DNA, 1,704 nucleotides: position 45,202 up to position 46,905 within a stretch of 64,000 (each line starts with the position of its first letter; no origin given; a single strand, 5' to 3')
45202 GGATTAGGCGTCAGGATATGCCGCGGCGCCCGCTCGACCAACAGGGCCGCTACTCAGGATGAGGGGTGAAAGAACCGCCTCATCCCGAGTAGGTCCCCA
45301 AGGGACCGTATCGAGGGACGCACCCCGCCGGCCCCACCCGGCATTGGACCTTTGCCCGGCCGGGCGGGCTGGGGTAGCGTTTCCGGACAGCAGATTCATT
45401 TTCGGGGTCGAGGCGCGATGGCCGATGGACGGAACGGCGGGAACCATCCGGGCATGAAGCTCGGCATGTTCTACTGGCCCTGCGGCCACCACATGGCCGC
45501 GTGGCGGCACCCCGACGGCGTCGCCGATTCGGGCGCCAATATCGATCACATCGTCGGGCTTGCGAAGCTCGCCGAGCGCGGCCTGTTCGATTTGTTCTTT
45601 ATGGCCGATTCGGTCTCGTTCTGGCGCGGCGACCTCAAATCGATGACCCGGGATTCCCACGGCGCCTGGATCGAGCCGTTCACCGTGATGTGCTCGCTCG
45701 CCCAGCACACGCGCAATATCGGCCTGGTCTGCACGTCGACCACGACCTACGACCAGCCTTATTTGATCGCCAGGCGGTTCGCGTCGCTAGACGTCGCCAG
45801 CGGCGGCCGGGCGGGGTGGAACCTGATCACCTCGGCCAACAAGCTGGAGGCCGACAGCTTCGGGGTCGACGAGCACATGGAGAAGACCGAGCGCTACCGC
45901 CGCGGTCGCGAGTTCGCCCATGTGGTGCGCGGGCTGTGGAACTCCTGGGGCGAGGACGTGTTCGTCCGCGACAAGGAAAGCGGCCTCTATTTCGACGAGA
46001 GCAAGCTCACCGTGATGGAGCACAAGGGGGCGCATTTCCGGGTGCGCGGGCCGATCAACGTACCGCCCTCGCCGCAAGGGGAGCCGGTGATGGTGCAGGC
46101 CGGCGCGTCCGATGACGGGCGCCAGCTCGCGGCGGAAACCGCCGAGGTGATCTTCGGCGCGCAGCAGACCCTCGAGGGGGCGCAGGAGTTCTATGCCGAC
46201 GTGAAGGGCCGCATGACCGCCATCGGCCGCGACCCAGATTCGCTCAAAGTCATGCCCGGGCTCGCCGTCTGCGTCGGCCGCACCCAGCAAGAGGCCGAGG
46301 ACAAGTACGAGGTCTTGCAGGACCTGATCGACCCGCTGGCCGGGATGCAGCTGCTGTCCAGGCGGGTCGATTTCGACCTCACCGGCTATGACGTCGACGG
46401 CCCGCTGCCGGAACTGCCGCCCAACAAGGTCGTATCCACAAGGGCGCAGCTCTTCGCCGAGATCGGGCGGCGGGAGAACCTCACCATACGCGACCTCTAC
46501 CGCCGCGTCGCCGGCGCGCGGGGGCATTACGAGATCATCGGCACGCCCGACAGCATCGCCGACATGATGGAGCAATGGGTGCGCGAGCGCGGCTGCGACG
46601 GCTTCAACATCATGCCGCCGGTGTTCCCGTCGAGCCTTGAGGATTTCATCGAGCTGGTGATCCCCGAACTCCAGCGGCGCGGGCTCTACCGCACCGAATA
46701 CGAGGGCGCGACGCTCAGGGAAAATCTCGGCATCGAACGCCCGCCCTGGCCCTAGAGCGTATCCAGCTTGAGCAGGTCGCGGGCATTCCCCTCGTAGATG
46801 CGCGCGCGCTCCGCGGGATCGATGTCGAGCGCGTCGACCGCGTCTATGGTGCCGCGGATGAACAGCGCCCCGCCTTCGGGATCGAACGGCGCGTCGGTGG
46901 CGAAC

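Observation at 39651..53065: Accessory-looking block combining thiol and redox functions with a two-component flavin monooxygenase pair, two decarboxylase types, a thiol-dioxygenase-like cupin and a coxMSL-type Mo-hydroxylase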

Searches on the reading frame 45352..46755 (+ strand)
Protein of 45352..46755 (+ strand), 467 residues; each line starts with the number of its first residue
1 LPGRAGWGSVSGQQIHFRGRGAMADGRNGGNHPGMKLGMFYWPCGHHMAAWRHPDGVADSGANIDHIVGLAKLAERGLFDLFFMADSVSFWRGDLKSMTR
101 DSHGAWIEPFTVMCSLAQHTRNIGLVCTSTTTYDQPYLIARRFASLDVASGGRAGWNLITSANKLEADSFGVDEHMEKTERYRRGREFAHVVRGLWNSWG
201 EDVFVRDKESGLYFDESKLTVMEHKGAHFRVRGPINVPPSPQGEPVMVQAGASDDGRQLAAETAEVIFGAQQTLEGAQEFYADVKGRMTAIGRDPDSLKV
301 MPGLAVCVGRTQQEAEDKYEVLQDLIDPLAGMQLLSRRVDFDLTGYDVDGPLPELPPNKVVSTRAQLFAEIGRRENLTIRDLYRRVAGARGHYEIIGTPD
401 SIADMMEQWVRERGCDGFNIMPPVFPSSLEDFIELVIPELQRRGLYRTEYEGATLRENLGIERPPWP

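Call 4: search_protein_families(library=pfam, proteins=[window:45352-46755:+])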
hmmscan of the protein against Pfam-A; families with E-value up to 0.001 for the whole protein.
window:45352-46755:+ (467 aa): 1 family
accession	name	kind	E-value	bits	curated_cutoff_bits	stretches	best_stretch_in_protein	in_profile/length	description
PF00296.26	Bac_luciferase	-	2.5e-48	165.5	27.9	1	48-414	6-311/314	Luciferase-like monooxygenase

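Call 8: search_protein_families(library=ncbifam, proteins=[window:45352-46755:+], max_evalue=0.01)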
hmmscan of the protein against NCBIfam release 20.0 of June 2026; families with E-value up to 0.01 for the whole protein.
window:45352-46755:+ (467 aa): 14 families
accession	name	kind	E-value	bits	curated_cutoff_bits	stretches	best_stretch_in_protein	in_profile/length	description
TIGR03860.1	FMN_nitrolo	subfamily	6.2e-165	549.1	279.7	1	37-458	1-422/422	NtaA/DmoA family FMN-dependent monooxygenase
TIGR04021.1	LLM_DMSO2_sfnG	equivalog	1.5e-18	67.3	382.95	1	107-320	61-250/350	dimethylsulfone monooxygenase SfnG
TIGR03560.1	F420_Rv1855c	subfamily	9e-17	61.6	231.4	1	63-299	11-223/227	TIGR03560 family F420-dependent LLM class oxidoreductase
TIGR03612.1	RutA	equivalog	1.2e-16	61.2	498.3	1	107-328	65-265/355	pyrimidine utilization protein A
TIGR03619.1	F420_Rv2161c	subfamily_domain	3.4e-16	59.6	166.9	2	70-197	3-131/247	TIGR03619 family F420-dependent LLM class oxidoreductase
NF001939.1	PRK00719.1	subfamily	6.2e-14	51.6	510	1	108-323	54-244/373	alkanesulfonate monooxygenase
TIGR03565.1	alk_sulf_monoox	equivalog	3.1e-13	49.5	518.2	1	108-324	54-245/346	FMNH2-dependent alkanesulfonate monooxygenase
TIGR03571.1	lucif_BA3436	subfamily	2.6e-06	26.9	303.9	1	62-186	28-146/304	TIGR03571 family LLM class oxidoreductase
TIGR04465.1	ArgArg_F420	equivalog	2.8e-05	23.3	470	1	64-312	59-276/364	F420-dependent hydroxymycolic acid dehydrogenase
TIGR03842.1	F420_CPS_4043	hypoth_equivalog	0.00085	18.5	295.45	0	97-154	30-88/329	TIGR03842 family LLM class F420-dependent oxidoreductase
TIGR03621.1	F420_MSMEG_2516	subfamily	0.0016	17.6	213.15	1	108-269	41-175/295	TIGR03621 family F420-dependent LLM class oxidoreductase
NF002619.0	PRK02271.1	equivalog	0.0027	17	276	0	108-202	41-129/329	5,10-methylenetetrahydromethanopterin reductase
TIGR04024.1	F420_NP1902A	hypoth_equivalog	0.0029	16.4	345.4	0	110-316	43-225/330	TIGR04024 family LLM class F420-dependent oxidoreductase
TIGR03885.1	flavin_revert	hypoth_equivalog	0.0044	16.3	398.7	1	112-204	53-140/315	TIGR03885 family FMN-dependent LLM class oxidoreductase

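Call 22: search_solved_structures(query=window:45418-46755:+, max_evalue=1e-10)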
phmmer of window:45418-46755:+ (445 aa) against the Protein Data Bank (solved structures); distinct sequences matched with E-value up to 1e-10: 12.
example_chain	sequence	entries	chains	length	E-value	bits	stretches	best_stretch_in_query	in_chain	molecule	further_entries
7e36_B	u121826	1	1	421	4.2e-103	349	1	13-439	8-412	FMN-dependent oxidoreductase (Nitrilotriacetate monooxygenase family)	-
1yw1_A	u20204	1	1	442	3e-100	339.6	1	22-442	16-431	PROTEIN YTNJ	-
6ask_A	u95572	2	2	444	3e-100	339.6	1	21-442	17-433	Putative monooxygenase MoxC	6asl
1tvl_A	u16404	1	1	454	3.2e-100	339.5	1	22-442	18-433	protein YTNJ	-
3sdo_A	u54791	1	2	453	3.9e-92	312.9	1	15-439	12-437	Nitrilotriacetate monooxygenase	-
5tlc_A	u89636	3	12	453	3.2e-87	296.7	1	23-442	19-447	Dibenzothiophene desulfurization enzyme A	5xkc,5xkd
6ak1_A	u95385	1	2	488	6.1e-74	252.9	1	15-437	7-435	Dimethyl-sulfide monooxygenase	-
3b9n_A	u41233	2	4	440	2.2e-70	241.2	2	16-327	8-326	Alkane monooxygenase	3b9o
6lr1_A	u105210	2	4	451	6.4e-66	226.5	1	22-437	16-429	Hexachlorobenzene oxidative dehalogenase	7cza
5dqp_A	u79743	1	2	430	1.3e-62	215.6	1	39-443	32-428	EDTA monooxygenase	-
5w48_A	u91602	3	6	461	1.8e-59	205.2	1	25-442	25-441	Riboflavin Lyase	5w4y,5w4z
7e36_A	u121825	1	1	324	1.7e-34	122.8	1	84-247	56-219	Alkanesulfonate monooxygenase SsuD/methylene tetrahydromethanopterin reductase-like flavin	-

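Call 31: find_homologous_proteins(query=window:45418-46755:+, max_evalue=1e-40)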
Query window:45418-46755:+ (445 aa): 8000 proteins with E <= 1e-40 among 8000 candidates; the best 120 are listed.
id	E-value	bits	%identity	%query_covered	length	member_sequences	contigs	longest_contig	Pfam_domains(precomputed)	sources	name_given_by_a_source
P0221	0.0e+0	1039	100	100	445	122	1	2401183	PF00296.27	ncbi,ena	-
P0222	1.9e-267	906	86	99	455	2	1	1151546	PF00296.27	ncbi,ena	-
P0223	1.5e-265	899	86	99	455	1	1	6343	PF00296.27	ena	-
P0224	4.1e-255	865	82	97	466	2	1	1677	PF00296.27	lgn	-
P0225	2.4e-251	853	81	97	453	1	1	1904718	PF00296.27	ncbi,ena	-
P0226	1.0e-248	844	80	98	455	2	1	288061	PF00296.27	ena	-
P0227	1.3e-248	844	80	98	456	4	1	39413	PF00296.27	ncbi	ncbi:MAG: LLM class flavin-dependent oxidoreductase [Rhodospirillales bacterium]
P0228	1.1e-247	841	79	99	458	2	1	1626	PF00296.27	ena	-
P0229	6.6e-247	838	79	97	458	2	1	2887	PF00296.27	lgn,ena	-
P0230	2.9e-245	833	79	97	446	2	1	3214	PF00296.27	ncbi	-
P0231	3.6e-245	832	79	97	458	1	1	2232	PF00296.27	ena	-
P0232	3.3e-242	823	78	97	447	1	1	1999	PF00296.27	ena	-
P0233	1.2e-241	821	78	97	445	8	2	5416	PF00296.27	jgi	jgi:FMN-dependent oxidoreductase (nitrilotriacetate monooxygenase family)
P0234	1.6e-241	820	78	97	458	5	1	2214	PF00296.27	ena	-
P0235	1.7e-241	820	78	97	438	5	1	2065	PF00296.27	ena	-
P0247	2.2e-236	803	76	99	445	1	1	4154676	PF00296.27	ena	-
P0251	1.4e-234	797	75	99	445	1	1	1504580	PF00296.27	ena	-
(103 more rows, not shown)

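Call 33: find_related_loci(query=A2, collection=metagenome_contigs, flank=10000)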
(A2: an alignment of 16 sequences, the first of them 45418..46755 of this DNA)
Query A2 (445 aa) in metagenome_contigs; peptide patterns used: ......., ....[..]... (x = any residue, [..] = any of these).
233 stretches matched a pattern; 73 encode a relative of the query (tblastn E <= 1e-3); 73 distinct loci.
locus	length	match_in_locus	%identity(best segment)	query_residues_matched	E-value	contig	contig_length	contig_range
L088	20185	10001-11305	90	11-445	0e+0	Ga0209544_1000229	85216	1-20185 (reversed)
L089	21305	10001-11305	90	11-445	0e+0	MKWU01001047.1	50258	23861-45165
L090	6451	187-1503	80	7-445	0e+0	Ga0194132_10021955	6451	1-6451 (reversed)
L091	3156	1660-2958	77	13-445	0e+0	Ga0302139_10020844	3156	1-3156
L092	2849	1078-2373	77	13-444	0e+0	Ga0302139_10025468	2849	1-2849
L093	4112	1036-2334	76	13-445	0e+0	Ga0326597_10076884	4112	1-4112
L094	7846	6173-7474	72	11-444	0e+0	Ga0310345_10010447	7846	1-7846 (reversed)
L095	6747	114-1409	72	13-444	0e+0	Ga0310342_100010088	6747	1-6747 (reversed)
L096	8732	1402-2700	72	13-445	0e+0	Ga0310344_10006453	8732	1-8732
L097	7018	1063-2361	73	13-445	0e+0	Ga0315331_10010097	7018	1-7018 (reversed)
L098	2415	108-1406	73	13-445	0e+0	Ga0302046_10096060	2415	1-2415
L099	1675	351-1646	71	13-444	0e+0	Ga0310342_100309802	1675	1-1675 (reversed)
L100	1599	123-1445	69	5-445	0e+0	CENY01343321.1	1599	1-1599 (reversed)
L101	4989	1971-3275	72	11-445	0e+0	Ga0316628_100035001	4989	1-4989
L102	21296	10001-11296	71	13-444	0e+0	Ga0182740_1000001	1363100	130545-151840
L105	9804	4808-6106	70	13-444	0e+0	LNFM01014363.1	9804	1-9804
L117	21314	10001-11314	67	8-445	0e+0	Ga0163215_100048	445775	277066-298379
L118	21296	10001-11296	67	13-444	0e+0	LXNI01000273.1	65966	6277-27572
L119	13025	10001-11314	65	8-445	0e+0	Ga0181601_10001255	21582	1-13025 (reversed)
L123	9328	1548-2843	65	13-444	0e+0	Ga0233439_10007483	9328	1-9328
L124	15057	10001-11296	65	13-444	0e+0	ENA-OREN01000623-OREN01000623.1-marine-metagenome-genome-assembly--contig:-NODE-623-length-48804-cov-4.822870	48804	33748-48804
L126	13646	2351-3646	65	13-444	0e+0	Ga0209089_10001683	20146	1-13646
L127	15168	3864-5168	63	13-445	0e+0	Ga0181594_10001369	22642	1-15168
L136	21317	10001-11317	63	1-444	0e+0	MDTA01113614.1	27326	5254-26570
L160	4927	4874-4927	94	13-30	2e-7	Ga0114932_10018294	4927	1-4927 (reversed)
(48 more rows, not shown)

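Call 48: find_encoding_contigs(protein=P0251, flank=10000, max_places=1)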
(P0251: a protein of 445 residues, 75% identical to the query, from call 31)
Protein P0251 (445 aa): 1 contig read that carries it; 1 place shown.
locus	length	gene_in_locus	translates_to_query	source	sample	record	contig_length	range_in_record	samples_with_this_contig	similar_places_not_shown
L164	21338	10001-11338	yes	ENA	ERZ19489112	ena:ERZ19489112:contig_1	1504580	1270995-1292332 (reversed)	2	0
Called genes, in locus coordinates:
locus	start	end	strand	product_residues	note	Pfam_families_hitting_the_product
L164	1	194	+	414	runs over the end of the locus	PF01773:Nucleos_tra2_N, PF07670:Gate, PF07662:Nucleos_tra2_C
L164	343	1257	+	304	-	PF02653:BPD_transp_2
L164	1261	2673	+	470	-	PF11862:DUF3382 (weak), PF02653:BPD_transp_2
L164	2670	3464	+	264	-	PF00005:ABC_tran, PF13304:AAA_21 (faint), PF12399:BCA_ABC_TP_C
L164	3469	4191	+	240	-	PF00005:ABC_tran, PF13304:AAA_21 (faint)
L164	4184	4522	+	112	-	PF21741:DUF6867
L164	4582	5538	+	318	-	PF01073:3Beta_HSD (weak), PF01370:Epimerase, PF16363:GDP_Man_Dehyd, PF13460:NAD_binding_10 (weak), PF07993:NAD_binding_4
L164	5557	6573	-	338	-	PF18288:FAA_hydro_N_2, PF01557:FAA_hydrolase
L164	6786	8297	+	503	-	PF01977:UbiD, PF20696:UbiD_C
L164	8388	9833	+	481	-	PF20695:UbiD_N, PF01977:UbiD, PF20696:UbiD_C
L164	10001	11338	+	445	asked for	PF00296:Bac_luciferase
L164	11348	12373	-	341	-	PF02653:BPD_transp_2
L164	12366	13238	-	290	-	PF02653:BPD_transp_2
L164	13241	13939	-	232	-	PF00005:ABC_tran, PF13304:AAA_21 (faint)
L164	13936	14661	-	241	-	PF00005:ABC_tran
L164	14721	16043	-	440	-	PF13458:Peripla_BP_6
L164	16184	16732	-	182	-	-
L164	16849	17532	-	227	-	PF01300:Sua5_yciO_yrdC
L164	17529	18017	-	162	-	PF01980:TrmO_N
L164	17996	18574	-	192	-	PF00881:Nitroreductase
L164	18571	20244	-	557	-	PF00501:AMP-binding, PF13193:AMP-binding_C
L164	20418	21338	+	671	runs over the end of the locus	PF02538:Hydantoinase_B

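Call 49: find_encoding_contigs(protein=P0247, flank=10000, max_places=1)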
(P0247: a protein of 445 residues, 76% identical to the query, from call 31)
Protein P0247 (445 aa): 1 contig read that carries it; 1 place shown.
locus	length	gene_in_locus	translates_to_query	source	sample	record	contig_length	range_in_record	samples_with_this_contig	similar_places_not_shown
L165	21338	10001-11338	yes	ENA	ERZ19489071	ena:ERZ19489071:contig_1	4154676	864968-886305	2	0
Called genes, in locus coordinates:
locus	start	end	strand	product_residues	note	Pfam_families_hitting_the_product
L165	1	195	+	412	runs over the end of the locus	PF01773:Nucleos_tra2_N, PF07670:Gate, PF07662:Nucleos_tra2_C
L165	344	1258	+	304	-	PF02653:BPD_transp_2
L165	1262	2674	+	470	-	PF11862:DUF3382, PF02653:BPD_transp_2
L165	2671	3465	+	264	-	PF00005:ABC_tran, PF13304:AAA_21 (faint), PF12399:BCA_ABC_TP_C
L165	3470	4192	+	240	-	PF00005:ABC_tran, PF13304:AAA_21 (faint)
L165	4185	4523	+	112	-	PF21741:DUF6867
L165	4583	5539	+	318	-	PF01073:3Beta_HSD (weak), PF01370:Epimerase, PF16363:GDP_Man_Dehyd, PF13460:NAD_binding_10 (weak), PF07993:NAD_binding_4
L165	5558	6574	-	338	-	PF18288:FAA_hydro_N_2, PF01557:FAA_hydrolase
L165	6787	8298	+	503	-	PF01977:UbiD, PF20696:UbiD_C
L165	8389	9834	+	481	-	PF20695:UbiD_N, PF01977:UbiD, PF20696:UbiD_C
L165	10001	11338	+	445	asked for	PF00296:Bac_luciferase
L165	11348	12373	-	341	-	PF02653:BPD_transp_2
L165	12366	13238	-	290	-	PF02653:BPD_transp_2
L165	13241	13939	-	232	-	PF00005:ABC_tran, PF13304:AAA_21 (faint)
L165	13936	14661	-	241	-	PF00005:ABC_tran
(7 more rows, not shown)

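Call 52: search_protein_families(library=pfam, proteins=[L094:159-1019:+, L094:1525-3177:+, L094:3424-4911:+, L094:5154-5720:+, L126:3826-6258:+, L126:6853-8502:+, L126:1636-2292:-, L126:748-1614:-, L126:8858-9460:-, L126:10427-11299:+])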
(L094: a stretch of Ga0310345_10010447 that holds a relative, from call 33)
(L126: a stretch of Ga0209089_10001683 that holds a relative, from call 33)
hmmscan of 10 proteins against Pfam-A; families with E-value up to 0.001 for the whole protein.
L094:159-1019:+ (286 aa): 4 families
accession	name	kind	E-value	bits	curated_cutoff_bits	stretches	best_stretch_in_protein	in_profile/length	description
PF01738.24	DLH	-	1.4e-25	90.6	21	1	78-284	11-216/217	Dienelactone hydrolase family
PF00326.27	Peptidase_S9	-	3.9e-07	30.2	22.6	0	204-285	136-210/213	Prolyl oligopeptidase family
PF02230.22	Abhydrolase_2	-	6.5e-05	23.3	23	1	126-258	84-204/217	Phospholipase/Carboxylesterase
PF12146.15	Hydrolase_4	-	0.00092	19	27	0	92-174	17-94/239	Serine aminopeptidase, S33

L094:1525-3177:+ (550 aa): 3 families
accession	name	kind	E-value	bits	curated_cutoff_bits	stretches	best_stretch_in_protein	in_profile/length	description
PF01977.22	UbiD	-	2.7e-45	154.5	23.3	1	124-307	16-201/206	3-octaprenyl-4-hydroxybenzoate carboxy-lyase Rift-related domain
PF20696.2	UbiD_C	-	3.3e-31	108.4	24.2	1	323-438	10-127/127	3-octaprenyl-4-hydroxybenzoate carboxy-lyase C-terminal domain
PF20695.2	UbiD_N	-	1e-10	42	24.3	1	32-105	2-78/78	3-octaprenyl-4-hydroxybenzoate carboxy-lyase N-terminal domain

L094:3424-4911:+ (495 aa): 2 families
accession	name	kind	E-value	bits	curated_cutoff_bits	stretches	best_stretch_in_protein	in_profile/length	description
PF01979.26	Amidohydro_1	-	4.3e-31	108.9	25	1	55-442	2-343/345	Amidohydrolase family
PF07969.17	Amidohydro_3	-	1.1e-14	55.2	29.7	2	302-443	323-470/472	Amidohydrolase family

L094:5154-5720:+ (188 aa): 1 family
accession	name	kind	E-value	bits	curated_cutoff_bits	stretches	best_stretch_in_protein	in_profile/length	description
PF08238.18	Sel1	-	2.2e-15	56.9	30.7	1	81-115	2-36/36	Sel1 repeat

L126:3826-6258:+ (810 aa): 8 families
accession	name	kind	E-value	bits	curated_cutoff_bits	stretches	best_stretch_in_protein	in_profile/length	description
PF12799.13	LRR_4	-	1.1e-36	124.5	27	5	728-768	1-42/44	Leucine Rich repeats (2 copies)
PF07693.20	KAP_NTPase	-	2.9e-33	115.8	20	1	73-379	8-285/293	KAP family P-loop domain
PF13855.12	LRR_8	-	8e-10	38.8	27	0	689-739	8-60/61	Leucine rich repeat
PF23598.1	LRR_14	-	3.6e-09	36.3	40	1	654-762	39-151/353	Leucine-rich repeat region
PF25019.1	LRR_R13L1-DRL21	-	1.2e-06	28.9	27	0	676-736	64-125/127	R13L1/DRL21 LRRs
PF23952.1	LRR_EndoS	-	1.4e-06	28.9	27.9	0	622-710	27-110/116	Endo-beta-N-acetylglucosaminidase EndoS LRR domain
PF13401.12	AAA_22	-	9.1e-06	26.5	27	0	87-165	7-71/130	AAA domain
PF12338.13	RbcS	-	0.00062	20.3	25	0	643-661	11-30/45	Ribulose-1,5-bisphosphate carboxylase small subunit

L126:6853-8502:+ (549 aa): 3 families
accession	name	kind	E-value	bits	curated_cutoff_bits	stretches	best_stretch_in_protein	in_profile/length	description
PF01977.22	UbiD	-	2.5e-52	177.5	23.3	1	116-319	3-202/206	3-octaprenyl-4-hydroxybenzoate carboxy-lyase Rift-related domain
PF20696.2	UbiD_C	-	2.3e-10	41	24.2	1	338-433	10-104/127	3-octaprenyl-4-hydroxybenzoate carboxy-lyase C-terminal domain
PF20695.2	UbiD_N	-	1.6e-05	25.3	24.3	1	17-105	1-76/78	3-octaprenyl-4-hydroxybenzoate carboxy-lyase N-terminal domain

L126:1636-2292:- (218 aa): 0 families

L126:748-1614:- (288 aa): 2 families
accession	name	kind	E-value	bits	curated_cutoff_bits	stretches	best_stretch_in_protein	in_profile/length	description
PF00903.31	Glyoxalase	-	1.6e-13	51.6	20.6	1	147-268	2-121/121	Glyoxalase/Bleomycin resistance protein/Dioxygenase superfamily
PF13669.12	Glyoxalase_4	-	3.7e-09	37.3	27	1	148-253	1-105/109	Glyoxalase/Bleomycin resistance protein/Dioxygenase superfamily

L126:8858-9460:- (200 aa): 0 families

L126:10427-11299:+ (290 aa): 3 families
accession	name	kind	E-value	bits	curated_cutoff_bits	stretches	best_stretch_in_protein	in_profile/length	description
PF08207.18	EFP_N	-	1.7e-21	76.4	23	1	107-162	3-58/58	Elongation factor P (EF-P) KOW-like domain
PF09285.17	Elong-fact-P_C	-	5e-21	74.6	25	1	232-287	1-56/56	Elongation factor P, C-terminal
PF01132.26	EFP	-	4e-16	59.1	27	1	171-224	2-54/54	Elongation factor P (EF-P) OB domain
